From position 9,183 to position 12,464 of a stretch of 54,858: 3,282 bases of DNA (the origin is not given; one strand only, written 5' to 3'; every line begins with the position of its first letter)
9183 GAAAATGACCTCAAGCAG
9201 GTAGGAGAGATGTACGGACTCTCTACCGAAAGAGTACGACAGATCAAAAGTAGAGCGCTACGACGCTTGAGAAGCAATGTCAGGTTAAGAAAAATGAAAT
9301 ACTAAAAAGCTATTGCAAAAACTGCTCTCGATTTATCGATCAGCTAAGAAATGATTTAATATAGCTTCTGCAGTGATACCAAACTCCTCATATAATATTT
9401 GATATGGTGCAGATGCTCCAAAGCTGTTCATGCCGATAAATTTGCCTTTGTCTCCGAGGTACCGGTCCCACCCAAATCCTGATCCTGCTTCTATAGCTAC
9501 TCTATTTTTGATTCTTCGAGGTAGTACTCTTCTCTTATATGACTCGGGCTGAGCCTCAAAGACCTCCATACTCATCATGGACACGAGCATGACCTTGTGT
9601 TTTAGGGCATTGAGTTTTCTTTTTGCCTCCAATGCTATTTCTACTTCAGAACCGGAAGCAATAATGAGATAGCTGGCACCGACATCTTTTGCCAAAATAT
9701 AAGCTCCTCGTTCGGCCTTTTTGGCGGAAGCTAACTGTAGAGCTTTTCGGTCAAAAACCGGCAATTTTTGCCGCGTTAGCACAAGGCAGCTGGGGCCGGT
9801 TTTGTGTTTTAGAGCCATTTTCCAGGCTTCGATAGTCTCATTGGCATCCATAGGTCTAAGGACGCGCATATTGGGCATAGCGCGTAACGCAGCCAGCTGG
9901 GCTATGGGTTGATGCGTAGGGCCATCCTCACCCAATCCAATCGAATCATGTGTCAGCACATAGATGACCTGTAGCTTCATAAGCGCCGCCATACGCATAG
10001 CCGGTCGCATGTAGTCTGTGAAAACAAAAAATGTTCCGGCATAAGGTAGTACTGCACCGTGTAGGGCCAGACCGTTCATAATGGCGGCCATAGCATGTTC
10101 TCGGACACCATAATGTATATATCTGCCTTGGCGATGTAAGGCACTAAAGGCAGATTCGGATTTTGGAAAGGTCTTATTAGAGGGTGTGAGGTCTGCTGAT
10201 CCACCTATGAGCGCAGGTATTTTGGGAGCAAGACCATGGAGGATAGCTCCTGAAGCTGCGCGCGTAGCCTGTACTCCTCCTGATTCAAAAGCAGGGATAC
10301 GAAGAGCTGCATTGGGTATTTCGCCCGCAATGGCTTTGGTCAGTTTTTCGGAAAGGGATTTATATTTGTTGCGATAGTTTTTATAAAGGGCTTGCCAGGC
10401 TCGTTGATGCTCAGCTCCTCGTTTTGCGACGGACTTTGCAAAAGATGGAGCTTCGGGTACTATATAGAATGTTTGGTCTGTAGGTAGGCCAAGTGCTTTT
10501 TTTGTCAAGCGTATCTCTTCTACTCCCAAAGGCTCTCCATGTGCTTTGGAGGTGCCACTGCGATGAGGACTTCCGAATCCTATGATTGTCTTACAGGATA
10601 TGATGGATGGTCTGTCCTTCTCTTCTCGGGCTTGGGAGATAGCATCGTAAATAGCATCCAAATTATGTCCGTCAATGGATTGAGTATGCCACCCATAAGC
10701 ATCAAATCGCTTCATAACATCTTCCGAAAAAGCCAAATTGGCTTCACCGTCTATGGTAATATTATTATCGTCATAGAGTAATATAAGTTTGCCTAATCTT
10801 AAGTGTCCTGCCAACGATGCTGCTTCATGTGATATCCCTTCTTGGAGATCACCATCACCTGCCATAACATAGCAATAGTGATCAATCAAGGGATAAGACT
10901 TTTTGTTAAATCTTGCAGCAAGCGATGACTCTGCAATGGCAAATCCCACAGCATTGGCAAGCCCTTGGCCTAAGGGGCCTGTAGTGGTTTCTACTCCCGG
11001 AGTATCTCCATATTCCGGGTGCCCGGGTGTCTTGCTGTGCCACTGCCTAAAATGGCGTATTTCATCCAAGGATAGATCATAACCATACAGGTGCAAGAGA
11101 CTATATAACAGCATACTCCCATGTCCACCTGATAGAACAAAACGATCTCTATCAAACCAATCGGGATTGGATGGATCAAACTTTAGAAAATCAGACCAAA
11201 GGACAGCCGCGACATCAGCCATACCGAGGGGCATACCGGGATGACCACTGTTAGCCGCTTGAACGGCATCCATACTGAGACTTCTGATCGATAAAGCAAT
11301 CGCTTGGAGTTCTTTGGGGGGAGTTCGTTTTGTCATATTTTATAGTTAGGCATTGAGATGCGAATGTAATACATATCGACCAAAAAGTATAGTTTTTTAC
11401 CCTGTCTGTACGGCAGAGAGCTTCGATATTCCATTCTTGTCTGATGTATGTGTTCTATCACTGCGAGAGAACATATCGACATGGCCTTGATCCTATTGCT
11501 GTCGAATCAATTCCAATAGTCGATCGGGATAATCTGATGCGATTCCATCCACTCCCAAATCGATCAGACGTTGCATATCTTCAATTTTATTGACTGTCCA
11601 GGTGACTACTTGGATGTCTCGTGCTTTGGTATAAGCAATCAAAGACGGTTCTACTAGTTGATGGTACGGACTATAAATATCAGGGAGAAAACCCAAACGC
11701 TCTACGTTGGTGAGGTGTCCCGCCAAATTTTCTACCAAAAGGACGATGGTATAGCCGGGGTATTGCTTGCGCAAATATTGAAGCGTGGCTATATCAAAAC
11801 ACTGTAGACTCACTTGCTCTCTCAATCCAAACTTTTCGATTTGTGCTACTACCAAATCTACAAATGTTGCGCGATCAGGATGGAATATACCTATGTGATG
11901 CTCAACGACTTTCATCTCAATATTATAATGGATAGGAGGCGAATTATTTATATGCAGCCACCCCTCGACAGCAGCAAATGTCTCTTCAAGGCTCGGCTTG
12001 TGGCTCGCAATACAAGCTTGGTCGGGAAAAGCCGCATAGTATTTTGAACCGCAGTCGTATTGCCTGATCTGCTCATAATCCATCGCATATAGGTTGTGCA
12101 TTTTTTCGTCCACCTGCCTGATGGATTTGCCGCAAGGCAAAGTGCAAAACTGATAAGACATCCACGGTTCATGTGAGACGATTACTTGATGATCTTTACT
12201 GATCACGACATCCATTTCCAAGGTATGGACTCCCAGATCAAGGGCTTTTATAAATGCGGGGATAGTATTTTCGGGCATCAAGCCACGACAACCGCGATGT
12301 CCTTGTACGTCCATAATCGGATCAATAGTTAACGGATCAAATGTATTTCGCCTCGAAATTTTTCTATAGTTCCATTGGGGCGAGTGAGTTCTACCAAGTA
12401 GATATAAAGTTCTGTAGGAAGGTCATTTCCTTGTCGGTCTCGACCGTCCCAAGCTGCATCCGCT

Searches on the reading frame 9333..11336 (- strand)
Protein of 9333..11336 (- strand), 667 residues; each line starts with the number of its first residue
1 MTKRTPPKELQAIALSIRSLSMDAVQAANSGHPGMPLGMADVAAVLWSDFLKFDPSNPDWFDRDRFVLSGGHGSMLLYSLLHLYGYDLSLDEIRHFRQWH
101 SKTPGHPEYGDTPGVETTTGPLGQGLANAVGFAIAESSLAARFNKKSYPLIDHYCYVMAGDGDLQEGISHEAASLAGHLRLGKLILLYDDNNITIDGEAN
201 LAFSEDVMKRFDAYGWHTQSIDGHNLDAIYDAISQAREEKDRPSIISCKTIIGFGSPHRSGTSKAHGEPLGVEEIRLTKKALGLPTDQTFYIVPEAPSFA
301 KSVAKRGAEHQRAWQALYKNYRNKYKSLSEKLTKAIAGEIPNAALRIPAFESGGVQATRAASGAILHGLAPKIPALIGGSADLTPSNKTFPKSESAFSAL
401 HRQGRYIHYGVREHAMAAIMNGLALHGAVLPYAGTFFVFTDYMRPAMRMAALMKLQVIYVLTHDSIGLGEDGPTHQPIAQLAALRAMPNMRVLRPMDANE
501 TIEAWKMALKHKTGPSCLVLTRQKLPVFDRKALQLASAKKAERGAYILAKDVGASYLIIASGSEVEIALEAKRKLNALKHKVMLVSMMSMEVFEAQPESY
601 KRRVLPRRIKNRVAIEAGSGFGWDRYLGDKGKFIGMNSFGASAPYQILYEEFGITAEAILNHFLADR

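Call 33: search_protein_families(library=pfam, proteins=[window:9333-11336:-], max_evalue=0.00001)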
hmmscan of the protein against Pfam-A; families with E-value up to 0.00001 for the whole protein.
window:9333-11336:- (667 aa): 4 families
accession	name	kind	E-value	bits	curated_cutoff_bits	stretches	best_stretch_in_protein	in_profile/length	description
PF00456.26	Transketolase_N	-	1.7e-143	478.1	22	1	13-341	5-334/334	Transketolase, thiamine diphosphate binding domain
PF02779.29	Transket_pyr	-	3.1e-55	187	27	1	357-526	4-173/174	Transketolase, pyrimidine binding domain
PF22613.1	Transketolase_C_1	-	2e-36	125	27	1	544-655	1-113/113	Transketolase-like TK C-terminal domain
PF02780.25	Transketolase_C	-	9.3e-06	26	25.9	0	553-659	9-124/124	Transketolase, C-terminal domain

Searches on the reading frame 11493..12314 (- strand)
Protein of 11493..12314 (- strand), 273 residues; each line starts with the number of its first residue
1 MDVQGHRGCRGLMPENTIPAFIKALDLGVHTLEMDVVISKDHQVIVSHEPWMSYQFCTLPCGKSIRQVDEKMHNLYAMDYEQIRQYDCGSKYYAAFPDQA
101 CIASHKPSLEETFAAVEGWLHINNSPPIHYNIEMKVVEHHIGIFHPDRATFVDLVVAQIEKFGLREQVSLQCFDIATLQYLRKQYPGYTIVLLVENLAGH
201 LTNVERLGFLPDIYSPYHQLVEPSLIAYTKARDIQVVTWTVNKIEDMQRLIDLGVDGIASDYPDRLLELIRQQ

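Call 33: search_protein_families(library=pfam, proteins=[window:11493-12314:-], max_evalue=0.00001)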
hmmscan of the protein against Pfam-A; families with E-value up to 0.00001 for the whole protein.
window:11493-12314:- (273 aa): 2 families
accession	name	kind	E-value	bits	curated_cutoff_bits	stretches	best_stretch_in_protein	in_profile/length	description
PF03009.23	GDPD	-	4.8e-35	122.3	23.6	1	6-264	1-243/244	Glycerophosphoryl diester phosphodiesterase family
PF13653.12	GDPD_2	-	8.2e-06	26.6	27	0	235-264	1-30/30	Glycerophosphoryl diester phosphodiesterase family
